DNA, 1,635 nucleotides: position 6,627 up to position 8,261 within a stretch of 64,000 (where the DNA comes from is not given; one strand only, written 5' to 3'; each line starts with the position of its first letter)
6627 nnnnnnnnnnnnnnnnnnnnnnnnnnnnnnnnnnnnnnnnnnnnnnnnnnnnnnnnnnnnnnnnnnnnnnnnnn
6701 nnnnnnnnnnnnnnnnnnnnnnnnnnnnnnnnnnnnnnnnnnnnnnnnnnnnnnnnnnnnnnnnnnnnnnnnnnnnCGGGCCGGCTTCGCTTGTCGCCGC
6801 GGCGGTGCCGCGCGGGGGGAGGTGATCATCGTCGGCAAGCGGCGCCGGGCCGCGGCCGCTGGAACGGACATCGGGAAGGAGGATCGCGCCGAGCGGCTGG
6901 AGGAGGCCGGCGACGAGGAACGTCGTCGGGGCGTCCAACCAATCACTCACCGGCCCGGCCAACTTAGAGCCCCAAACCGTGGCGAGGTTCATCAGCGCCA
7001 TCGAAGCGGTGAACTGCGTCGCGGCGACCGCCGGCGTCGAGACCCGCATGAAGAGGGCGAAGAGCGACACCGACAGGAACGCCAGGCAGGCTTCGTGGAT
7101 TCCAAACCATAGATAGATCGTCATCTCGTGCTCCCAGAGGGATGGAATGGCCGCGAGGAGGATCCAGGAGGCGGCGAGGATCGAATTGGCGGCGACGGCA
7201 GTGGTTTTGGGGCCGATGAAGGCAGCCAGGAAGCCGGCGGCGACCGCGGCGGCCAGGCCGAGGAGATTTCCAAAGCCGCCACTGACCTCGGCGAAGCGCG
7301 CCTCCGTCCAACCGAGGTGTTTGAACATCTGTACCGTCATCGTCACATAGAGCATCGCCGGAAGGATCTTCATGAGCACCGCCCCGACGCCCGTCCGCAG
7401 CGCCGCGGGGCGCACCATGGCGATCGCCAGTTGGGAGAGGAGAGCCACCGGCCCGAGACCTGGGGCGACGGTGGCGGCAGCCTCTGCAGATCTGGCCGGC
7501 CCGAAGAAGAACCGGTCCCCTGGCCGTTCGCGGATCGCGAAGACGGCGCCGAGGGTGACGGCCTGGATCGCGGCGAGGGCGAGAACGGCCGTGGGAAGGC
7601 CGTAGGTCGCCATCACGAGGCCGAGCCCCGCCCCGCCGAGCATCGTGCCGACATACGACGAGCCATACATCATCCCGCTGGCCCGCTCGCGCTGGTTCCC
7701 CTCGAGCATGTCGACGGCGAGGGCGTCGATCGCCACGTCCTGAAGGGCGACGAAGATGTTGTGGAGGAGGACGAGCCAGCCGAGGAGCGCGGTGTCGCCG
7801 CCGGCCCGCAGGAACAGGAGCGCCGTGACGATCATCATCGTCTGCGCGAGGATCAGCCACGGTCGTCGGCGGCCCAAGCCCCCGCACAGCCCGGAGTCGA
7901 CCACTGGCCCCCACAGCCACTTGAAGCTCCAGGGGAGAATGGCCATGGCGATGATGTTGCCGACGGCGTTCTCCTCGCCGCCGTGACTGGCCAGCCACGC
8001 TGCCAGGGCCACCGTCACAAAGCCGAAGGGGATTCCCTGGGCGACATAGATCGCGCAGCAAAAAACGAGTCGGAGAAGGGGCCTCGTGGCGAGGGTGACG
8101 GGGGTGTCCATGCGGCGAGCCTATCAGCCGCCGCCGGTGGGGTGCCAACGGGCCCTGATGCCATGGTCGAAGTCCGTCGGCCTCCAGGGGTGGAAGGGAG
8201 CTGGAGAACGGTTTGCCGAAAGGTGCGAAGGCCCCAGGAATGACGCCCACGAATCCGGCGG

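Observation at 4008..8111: MFS permease fused in one ORF to a glycoside hydrolase and two discoidin domains via a retained signal-peptide-like 13th helix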

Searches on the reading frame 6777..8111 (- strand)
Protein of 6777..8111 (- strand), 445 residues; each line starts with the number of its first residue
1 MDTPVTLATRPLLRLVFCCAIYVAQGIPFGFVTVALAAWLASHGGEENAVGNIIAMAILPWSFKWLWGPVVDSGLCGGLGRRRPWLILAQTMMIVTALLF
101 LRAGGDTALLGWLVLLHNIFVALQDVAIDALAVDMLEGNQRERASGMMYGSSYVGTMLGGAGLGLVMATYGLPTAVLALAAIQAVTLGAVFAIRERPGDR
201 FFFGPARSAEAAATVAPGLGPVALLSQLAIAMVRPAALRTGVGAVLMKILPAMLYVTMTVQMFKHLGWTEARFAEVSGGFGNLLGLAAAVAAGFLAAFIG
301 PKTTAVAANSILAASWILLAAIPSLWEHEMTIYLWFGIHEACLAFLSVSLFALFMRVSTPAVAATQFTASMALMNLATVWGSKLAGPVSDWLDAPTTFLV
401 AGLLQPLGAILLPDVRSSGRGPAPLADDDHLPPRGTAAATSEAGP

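Call 53: find_homologous_proteins(query=window:6777-8111:-, max_evalue=1e-20)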
Query window:6777-8111:- (445 aa): 296 proteins with E <= 1e-20 among 8000 candidates; the best 120 are listed.
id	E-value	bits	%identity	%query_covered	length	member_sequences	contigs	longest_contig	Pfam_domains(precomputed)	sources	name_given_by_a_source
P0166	3.8e-250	848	90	100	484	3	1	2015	PF13000.14,PF03092.23,PF07690.22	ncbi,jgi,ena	jgi:PAT family beta-lactamase induction signal transducer AmpG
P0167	8.5e-248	841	90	100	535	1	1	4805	PF13000.14,PF03092.23,PF07690.22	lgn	-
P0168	1.9e-228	777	86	94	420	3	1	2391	PF13000.14,PF03092.23,PF07690.22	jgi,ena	-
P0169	1.9e-228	777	87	96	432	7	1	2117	PF13000.14,PF07690.22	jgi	-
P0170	1.9e-144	500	88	63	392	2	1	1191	-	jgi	jgi:hypothetical protein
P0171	8.1e-135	468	57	89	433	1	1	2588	PF13000.14,PF07690.22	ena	-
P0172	5.9e-134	466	57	89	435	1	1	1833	PF13000.14,PF07690.22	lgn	-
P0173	5.3e-133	462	56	92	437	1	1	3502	PF13000.14,PF07690.22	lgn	-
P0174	1.0e-132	461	56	93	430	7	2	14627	PF13000.14,PF07690.22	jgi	-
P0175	2.4e-132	460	57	89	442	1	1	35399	PF13000.14,PF07690.22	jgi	jgi:PAT family beta-lactamase induction signal transducer AmpG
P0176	4.1e-132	459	55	96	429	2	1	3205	PF13000.14,PF07690.22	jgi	-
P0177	2.3e-131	457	56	93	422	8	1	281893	PF13000.14,PF03092.23,PF07690.22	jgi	jgi:MFS transporter, PAT family, beta-lactamase induction signal transducer AmpG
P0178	3.6e-131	456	56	89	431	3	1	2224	PF13000.14,PF03092.23,PF07690.22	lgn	-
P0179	8.4e-131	455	56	89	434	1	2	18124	PF13000.14,PF07690.22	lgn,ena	-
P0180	2.6e-130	453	56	95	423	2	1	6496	PF13000.14,PF07690.22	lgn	-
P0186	2.3e-128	447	55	92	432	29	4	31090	PF13000.14,PF07690.22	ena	-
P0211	1.8e-122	428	56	93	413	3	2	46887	PF13000.14,PF07690.22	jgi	jgi:MFS transporter, PAT family, beta-lactamase induction signal transducer AmpG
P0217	6.1e-120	419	52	92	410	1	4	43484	PF13000.14,PF07690.22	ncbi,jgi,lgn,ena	-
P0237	1.4e-80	290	39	99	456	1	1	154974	PF13000.14,PF03092.23,PF07690.22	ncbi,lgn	ncbi:MAG: MFS transporter [Pirellulaceae bacterium]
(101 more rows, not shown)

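Call 54: find_encoding_contigs(protein=P0177, flank=8000, max_places=3)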
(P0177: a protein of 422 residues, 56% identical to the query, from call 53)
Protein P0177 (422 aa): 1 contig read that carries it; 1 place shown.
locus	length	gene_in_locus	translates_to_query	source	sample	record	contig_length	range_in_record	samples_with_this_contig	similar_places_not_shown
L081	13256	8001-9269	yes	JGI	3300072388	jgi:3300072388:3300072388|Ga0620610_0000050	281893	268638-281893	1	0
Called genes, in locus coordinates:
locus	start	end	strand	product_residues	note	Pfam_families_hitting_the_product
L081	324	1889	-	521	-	PF00171:Aldedh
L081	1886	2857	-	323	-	PF05544:Pro_racemase, PF02567:PhzC-PhzF (weak)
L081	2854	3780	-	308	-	PF00701:DHDPS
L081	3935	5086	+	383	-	PF01266:DAO, PF01946:Thi4 (faint), PF07992:Pyr_redox_2 (faint), PF13450:NAD_binding_8 (weak)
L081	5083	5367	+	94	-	PF13510:Fer2_4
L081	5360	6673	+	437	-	PF00890:FAD_binding_2 (weak), PF01134:GIDA (faint), PF01266:DAO (faint), PF01946:Thi4 (faint), PF03486:HI0933_like (weak), PF07992:Pyr_redox_2, PF12831:FAD_oxidored, PF13450:NAD_binding_8 (weak)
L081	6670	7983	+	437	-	PF05195:AMP_N, PF00557:Peptidase_M24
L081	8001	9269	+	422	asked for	PF13000:Acatn, PF03092:BT1, PF07690:MFS_1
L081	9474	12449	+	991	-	PF07635:PSCyt1, PF07583:PSCyt2, PF07587:PSD1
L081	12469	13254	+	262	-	?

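Call 55: find_encoding_contigs(protein=P0211, flank=8000, max_places=3)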
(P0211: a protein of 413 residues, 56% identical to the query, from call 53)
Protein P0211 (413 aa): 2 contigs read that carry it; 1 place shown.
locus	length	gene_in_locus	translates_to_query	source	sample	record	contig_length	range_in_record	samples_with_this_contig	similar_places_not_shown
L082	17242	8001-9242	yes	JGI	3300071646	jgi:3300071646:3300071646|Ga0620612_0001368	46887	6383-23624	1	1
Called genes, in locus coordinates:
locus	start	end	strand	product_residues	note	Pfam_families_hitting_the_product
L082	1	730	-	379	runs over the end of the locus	PF03781:FGE-sulfatase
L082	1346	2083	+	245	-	PF10851:DUF2652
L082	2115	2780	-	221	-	PF12146:Hydrolase_4 (faint)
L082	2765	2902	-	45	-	-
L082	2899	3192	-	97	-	PF02599:CsrA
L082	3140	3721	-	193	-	PF10057:MpsC (weak)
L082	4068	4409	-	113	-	-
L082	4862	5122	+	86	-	-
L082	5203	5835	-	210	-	PF00072:Response_reg, PF00196:GerE, PF08281:Sigma70_r4_2 (faint)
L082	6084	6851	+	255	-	PF01925:TauE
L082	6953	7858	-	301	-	PF00781:DAGK_cat, PF19279:YegS_C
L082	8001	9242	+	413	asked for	PF13000:Acatn, PF07690:MFS_1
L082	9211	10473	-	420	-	PF01266:DAO (weak), PF01946:Thi4 (weak), PF03486:HI0933_like (weak), PF07992:Pyr_redox_2, PF12831:FAD_oxidored, PF13450:NAD_binding_8 (weak)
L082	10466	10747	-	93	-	PF13510:Fer2_4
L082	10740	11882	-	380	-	PF01266:DAO, PF07992:Pyr_redox_2 (faint), PF13450:NAD_binding_8 (weak)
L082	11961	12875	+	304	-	PF00701:DHDPS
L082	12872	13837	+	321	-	PF05544:Pro_racemase, PF02567:PhzC-PhzF (weak)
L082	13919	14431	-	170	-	PF07977:FabA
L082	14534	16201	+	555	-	PF01979:Amidohydro_1, PF13382:Adenine_deam_C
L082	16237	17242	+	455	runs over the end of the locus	PF01266:DAO (faint), PF01593:Amino_oxidase, PF13450:NAD_binding_8, PF13454:NAD_binding_9 (faint), PF07156:Prenylcys_lyase (weak)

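Call 58: find_encoding_contigs(protein=P0175, flank=8000, max_places=2)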
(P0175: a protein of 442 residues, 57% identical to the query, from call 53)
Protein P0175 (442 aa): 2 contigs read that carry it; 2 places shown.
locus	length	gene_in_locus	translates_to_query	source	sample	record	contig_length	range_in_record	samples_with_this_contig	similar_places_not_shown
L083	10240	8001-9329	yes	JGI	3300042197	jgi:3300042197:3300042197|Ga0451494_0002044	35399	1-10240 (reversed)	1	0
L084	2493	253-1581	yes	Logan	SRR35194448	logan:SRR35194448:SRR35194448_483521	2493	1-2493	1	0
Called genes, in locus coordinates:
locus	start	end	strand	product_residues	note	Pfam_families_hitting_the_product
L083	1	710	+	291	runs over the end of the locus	-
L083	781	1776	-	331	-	PF07883:Cupin_2 (faint)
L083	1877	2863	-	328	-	PF05544:Pro_racemase, PF02567:PhzC-PhzF (weak)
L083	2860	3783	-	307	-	PF00701:DHDPS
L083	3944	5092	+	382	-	PF00890:FAD_binding_2 (weak), PF01266:DAO, PF01946:Thi4 (weak), PF03486:HI0933_like (faint), PF07992:Pyr_redox_2 (faint), PF13450:NAD_binding_8 (weak), PF01593:Amino_oxidase (weak)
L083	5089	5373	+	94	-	PF13510:Fer2_4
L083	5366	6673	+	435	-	PF00890:FAD_binding_2 (weak), PF01266:DAO (weak), PF01946:Thi4 (weak), PF03486:HI0933_like (weak), PF07992:Pyr_redox_2, PF12831:FAD_oxidored, PF13450:NAD_binding_8 (weak)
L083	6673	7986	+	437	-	PF05195:AMP_N, PF00557:Peptidase_M24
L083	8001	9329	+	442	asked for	PF07690:MFS_1, PF13000:Acatn, PF07690:MFS_1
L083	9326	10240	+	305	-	?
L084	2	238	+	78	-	?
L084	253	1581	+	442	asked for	PF07690:MFS_1, PF13000:Acatn, PF07690:MFS_1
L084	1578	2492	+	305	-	?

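Call 59: find_encoding_contigs(protein=P0217, flank=8000, max_places=2)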
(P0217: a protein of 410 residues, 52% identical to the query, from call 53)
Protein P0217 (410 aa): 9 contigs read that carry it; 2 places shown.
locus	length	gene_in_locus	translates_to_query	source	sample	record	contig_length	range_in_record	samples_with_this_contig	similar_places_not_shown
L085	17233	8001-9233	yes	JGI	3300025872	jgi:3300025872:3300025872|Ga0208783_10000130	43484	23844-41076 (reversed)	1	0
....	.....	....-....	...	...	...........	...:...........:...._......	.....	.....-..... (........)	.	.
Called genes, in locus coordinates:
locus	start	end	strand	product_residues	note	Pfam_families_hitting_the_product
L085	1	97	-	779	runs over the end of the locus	-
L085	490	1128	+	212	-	PF07813:LTXXQ (faint)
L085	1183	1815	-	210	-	PF00072:Response_reg, PF00196:GerE, PF08281:Sigma70_r4_2 (weak)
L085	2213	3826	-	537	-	PF03372:Exo_endo_phos, PF23226:Exo_endo_phos_PGAP2IP (weak), PF03372:Exo_endo_phos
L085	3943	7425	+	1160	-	PF04616:Glyco_hydro_43, PF12951:PATR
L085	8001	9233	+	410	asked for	PF13000:Acatn, PF07690:MFS_1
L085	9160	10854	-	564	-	-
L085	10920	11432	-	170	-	PF07977:FabA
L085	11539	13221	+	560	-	PF01979:Amidohydro_1, PF07969:Amidohydro_3 (faint), PF13382:Adenine_deam_C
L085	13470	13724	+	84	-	-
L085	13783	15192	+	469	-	PF01266:DAO (faint), PF03486:HI0933_like (faint), PF01593:Amino_oxidase, PF13450:NAD_binding_8, PF13454:NAD_binding_9 (faint), PF07156:Prenylcys_lyase (weak)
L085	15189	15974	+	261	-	-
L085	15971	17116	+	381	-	PF07786:HGSNAT_cat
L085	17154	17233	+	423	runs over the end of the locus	PF11700:ATG22, PF07690:MFS_1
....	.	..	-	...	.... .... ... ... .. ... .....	-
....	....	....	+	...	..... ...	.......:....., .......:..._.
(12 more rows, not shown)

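Call 60: find_encoding_contigs(protein=P0186, flank=8000, max_places=2)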
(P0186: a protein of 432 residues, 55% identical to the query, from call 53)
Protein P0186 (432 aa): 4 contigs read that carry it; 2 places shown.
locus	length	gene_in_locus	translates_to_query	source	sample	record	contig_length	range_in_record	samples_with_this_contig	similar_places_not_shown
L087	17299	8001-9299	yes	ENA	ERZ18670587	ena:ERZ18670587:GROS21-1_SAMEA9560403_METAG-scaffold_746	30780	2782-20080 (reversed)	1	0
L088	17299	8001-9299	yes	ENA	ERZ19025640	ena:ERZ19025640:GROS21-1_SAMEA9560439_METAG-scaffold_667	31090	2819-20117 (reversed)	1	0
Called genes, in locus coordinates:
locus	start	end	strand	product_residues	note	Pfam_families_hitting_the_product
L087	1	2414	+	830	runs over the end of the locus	PF02518:HATPase_c, PF00204:DNA_gyraseB, PF01751:Toprim, PF00986:DNA_gyraseB_C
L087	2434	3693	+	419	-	PF16257:UxaE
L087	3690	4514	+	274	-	PF01261:AP_endonuc_2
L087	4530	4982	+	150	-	PF05025:RbsD_FucU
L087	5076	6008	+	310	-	PF00248:Aldo_ket_red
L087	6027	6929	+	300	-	PF04909:Amidohydro_2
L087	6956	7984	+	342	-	PF08240:ADH_N, PF16912:Glu_dehyd_C, PF00107:ADH_zinc_N, PF13602:ADH_zinc_N_2 (weak)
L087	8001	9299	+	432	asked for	PF07690:MFS_1, PF13000:Acatn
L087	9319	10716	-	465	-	PF00884:Sulfatase, PF01663:Phosphodiest (weak)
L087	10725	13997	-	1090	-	PF00034:Cytochrom_C (faint), PF13442:Cytochrome_CBB3 (weak), PF20601:DUF6797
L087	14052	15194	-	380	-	PF01408:GFO_IDH_MocA, PF22725:GFO_IDH_MocA_C3 (faint)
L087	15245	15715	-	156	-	PF00254:FKBP_C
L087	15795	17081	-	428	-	PF05195:AMP_N, PF00557:Peptidase_M24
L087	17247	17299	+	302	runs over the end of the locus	PF00701:DHDPS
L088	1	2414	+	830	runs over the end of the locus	PF02518:HATPase_c, PF00204:DNA_gyraseB, PF01751:Toprim, PF00986:DNA_gyraseB_C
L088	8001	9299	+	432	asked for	PF07690:MFS_1, PF13000:Acatn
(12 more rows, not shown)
